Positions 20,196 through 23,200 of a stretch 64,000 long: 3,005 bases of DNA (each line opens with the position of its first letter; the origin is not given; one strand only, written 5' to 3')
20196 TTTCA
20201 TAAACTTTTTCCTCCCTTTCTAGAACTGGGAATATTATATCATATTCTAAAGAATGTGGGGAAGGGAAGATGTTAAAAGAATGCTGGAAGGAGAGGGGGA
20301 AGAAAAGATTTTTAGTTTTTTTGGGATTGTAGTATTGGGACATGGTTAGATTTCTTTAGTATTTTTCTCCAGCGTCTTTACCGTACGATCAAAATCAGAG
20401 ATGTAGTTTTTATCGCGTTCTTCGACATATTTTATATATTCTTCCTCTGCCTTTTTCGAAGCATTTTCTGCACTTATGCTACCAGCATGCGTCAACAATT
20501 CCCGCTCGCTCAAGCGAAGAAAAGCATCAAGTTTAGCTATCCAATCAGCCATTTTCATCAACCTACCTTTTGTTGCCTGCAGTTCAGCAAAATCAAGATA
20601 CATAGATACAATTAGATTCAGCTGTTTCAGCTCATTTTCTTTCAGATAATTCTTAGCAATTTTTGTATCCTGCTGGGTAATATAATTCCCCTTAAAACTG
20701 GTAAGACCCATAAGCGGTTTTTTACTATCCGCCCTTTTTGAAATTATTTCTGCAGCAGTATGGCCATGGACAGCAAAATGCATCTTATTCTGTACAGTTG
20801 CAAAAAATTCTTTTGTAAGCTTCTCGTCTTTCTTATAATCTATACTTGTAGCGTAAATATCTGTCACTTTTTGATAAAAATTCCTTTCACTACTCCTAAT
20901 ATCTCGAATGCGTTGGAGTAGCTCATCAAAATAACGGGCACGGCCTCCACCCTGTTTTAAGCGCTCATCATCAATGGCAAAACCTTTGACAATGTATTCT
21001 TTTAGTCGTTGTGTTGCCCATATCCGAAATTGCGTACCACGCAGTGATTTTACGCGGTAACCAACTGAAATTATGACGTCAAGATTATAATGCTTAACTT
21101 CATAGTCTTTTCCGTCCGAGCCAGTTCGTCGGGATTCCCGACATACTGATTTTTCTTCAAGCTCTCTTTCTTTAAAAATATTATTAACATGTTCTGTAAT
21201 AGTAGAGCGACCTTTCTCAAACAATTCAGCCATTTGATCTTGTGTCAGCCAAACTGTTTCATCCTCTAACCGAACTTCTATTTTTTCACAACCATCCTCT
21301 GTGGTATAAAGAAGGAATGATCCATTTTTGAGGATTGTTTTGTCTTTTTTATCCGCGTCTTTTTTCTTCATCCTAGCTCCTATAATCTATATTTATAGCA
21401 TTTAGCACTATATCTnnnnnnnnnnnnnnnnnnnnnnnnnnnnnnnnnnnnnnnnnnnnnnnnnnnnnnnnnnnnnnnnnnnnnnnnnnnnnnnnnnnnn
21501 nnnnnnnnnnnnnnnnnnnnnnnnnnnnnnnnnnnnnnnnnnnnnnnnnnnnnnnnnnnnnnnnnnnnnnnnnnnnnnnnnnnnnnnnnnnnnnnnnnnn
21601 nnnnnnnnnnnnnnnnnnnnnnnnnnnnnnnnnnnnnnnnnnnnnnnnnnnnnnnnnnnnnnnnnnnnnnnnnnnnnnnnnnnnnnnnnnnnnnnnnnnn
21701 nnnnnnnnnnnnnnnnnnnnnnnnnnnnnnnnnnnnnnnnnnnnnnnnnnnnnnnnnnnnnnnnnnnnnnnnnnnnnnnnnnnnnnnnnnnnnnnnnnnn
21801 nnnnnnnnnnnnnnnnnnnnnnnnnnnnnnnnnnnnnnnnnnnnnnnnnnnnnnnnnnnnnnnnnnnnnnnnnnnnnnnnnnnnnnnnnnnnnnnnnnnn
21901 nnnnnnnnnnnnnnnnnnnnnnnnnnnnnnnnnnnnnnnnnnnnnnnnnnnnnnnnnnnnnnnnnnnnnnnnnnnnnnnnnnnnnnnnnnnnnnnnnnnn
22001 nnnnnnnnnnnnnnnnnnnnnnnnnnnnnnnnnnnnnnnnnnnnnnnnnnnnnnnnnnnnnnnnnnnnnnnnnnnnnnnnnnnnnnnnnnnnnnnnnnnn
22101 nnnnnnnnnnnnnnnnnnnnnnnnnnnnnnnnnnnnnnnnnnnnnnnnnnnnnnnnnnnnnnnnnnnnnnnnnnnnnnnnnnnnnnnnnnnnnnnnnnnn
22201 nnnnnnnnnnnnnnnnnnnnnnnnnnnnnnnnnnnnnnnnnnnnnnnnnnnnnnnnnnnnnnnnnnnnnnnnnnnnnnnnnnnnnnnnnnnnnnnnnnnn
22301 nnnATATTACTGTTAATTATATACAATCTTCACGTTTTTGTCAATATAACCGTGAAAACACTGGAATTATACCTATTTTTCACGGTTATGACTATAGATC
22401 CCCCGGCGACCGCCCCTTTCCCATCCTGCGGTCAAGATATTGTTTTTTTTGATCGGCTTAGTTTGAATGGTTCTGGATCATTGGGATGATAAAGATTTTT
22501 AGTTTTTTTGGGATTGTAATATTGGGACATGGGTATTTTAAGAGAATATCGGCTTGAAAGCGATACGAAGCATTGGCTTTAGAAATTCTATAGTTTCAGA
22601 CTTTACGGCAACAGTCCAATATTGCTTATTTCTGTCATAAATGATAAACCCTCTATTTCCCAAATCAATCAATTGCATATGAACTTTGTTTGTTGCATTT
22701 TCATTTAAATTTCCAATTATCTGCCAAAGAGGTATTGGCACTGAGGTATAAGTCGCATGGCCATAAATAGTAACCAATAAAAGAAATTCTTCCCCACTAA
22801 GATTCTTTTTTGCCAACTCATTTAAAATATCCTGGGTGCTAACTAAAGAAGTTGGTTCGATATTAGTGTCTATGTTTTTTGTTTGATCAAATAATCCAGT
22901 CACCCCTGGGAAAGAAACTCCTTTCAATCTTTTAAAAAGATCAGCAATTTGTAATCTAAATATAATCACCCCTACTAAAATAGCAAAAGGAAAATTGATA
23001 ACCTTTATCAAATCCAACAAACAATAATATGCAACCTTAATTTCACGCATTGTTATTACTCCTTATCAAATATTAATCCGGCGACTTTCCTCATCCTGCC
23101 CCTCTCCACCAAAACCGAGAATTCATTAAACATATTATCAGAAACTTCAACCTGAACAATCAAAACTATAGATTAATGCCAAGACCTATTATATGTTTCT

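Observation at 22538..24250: Uncharacterised three-gene operon (4-TM protein, Rx4H/HEPN-like protein, membrane-anchored protein) inside a defence-type island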

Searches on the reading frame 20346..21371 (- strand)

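Call 3: search_protein_families(library=pfam, proteins=[window:20346-21371:-], max_evalue=1)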
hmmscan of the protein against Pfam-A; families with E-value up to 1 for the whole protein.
window:20346-21371:- (341 aa): 3 families
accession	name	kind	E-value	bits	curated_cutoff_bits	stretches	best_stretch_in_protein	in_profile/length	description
PF13310.11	Virulence_RhuM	-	2.3e-112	374.8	33.7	1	75-320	1-249/252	Virulence protein RhuM family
PF21051.3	ARMC9_LisH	-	0.0016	19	27.3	0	325-339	15-29/32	ARMC9, LIS1 homology motif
PF01650.23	Peptidase_C13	-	0.0068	16.4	22.8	1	228-264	13-49/258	Peptidase C13 family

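Call 4: search_protein_families(library=padloc, proteins=[window:20346-21371:-], max_evalue=1)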
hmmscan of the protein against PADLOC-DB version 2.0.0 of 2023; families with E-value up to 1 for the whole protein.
window:20346-21371:- (341 aa): 40 families (the best 25 are shown)
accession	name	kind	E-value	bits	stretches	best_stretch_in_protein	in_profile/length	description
PDLC04853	PDC-S05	-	1.9e-145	482.2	1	15-339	4-330/336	-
PDLC04851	PDC-S05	-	3.9e-143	474.7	1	14-339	7-339/342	-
PDLC04843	PDC-S05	-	4.4e-139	461.3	1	15-339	4-327/330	-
PDLC04852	PDC-S05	-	2.8e-135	448.7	1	14-339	8-337/346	-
PDLC04868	PDC-S05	-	6.9e-127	421.1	1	16-339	5-334/335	-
PDLC04871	PDC-S05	-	4.3e-115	383.3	1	16-336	130-458/468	-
PDLC04864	PDC-S05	-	3.2e-114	378.9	1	72-339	2-271/277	-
PDLC04870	PDC-S05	-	6.3e-97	321.1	1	16-216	8-209/214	-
PDLC04876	PDC-S05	-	9.3e-70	231.9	1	12-176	5-171/174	-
PDLC04858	PDC-S05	-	2.4e-57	190.6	1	16-142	4-130/138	-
PDLC04965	PDC-S23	-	6e-56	188.2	1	17-164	5-152/327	-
PDLC04964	PDC-S23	-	2.8e-55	185.8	1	18-176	5-169/331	-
PDLC04854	PDC-S05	-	9.8e-55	183.5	1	17-176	4-169/212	-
PDLC04872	PDC-S05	-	4.8e-54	180.3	1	17-145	5-136/152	-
PDLC04874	PDC-S05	-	1.1e-50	169.5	1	23-141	10-128/165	-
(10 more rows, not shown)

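Call 5: search_protein_families(library=ncbifam, proteins=[window:20346-21371:-], max_evalue=1)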
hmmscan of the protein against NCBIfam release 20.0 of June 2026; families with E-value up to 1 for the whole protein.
window:20346-21371:- (341 aa): 0 families

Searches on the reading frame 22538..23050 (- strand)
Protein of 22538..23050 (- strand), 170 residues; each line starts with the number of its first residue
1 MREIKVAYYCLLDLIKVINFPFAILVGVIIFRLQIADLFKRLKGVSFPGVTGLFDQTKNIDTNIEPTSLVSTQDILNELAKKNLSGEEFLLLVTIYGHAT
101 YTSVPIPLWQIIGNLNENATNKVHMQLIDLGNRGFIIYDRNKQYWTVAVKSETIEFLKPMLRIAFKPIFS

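Call 3: search_protein_families(library=pfam, proteins=[window:22538-23050:-], max_evalue=1)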
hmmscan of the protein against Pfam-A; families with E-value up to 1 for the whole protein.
window:22538-23050:- (170 aa): 1 family
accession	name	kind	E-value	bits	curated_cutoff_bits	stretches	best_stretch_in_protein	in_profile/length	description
PF11347.14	CRR42-like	-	0.21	11.9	25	1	126-150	27-51/62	Protein CHLORORESPIRATORY REDUCTION 42-like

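Call 4: search_protein_families(library=padloc, proteins=[window:22538-23050:-], max_evalue=1)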
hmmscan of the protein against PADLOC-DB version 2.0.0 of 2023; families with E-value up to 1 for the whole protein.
window:22538-23050:- (170 aa): 0 families

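Call 5: search_protein_families(library=ncbifam, proteins=[window:22538-23050:-], max_evalue=1)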
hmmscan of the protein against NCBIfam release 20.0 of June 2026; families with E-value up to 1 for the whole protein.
window:22538-23050:- (170 aa): 0 families

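Call 9: search_protein_families(library=phrogs, proteins=[window:22538-23050:-], max_evalue=1)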
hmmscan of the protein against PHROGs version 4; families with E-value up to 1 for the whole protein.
window:22538-23050:- (170 aa): 0 families

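Call 15: find_homologous_proteins(query=window:22538-23050:-, max_evalue=0.01)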
Query window:22538-23050:- (170 aa): 1 proteins with E <= 0.01 among 34 candidates.
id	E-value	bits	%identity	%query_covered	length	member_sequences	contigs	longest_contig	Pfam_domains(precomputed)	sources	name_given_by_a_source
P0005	1.5e-106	371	100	100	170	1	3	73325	-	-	-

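Call 47: predict_structure(protein=window:22538-23050:-)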
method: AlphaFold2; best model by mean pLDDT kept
length: 170 residues; sequences in the alignment: 1
mean_pLDDT: 40.4   pTM: 0.21
mean pLDDT of the five models: 40.4, 39.4, 38.6, 37.5, 35.6
residues with pLDDT >= 90: 0; 70-90: 12; 50-70: 7; < 50: 151
segments of 3 or more residues with pLDDT < 50: 19-21, 23-170
pLDDT, mean of each block of 10 residues (from residue 1): 81 61 47 46 38 28 28 41 41 37 30 29 34 40 36 37 32
secondary structure, 60 per line:
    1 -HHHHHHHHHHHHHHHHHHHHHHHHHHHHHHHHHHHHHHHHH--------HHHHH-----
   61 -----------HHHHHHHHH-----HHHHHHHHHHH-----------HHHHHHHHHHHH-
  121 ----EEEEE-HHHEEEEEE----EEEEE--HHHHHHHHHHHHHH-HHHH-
elements in order: H2-42 H51-55 H72-80 H86-96 H108-119 E125-129 E134-139 E144-148 H151-164 H166-169

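Call 48: search_solved_structures(query=window:22538-23050:-, max_evalue=10, show_alignments=3)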
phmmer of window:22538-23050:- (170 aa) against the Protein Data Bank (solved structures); distinct sequences matched with E-value up to 10: 0.

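Call 81: search_dna_similar(query=window:22538-23050:-, collection=phages, mode=protein, max_evalue=1)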
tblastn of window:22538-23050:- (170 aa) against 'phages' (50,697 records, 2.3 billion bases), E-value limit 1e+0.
No match.

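Call 82: search_dna_similar(query=window:22538-23050:-, collection=plasmids, mode=protein, max_evalue=1)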
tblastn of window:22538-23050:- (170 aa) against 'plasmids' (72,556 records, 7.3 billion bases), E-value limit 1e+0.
No match.
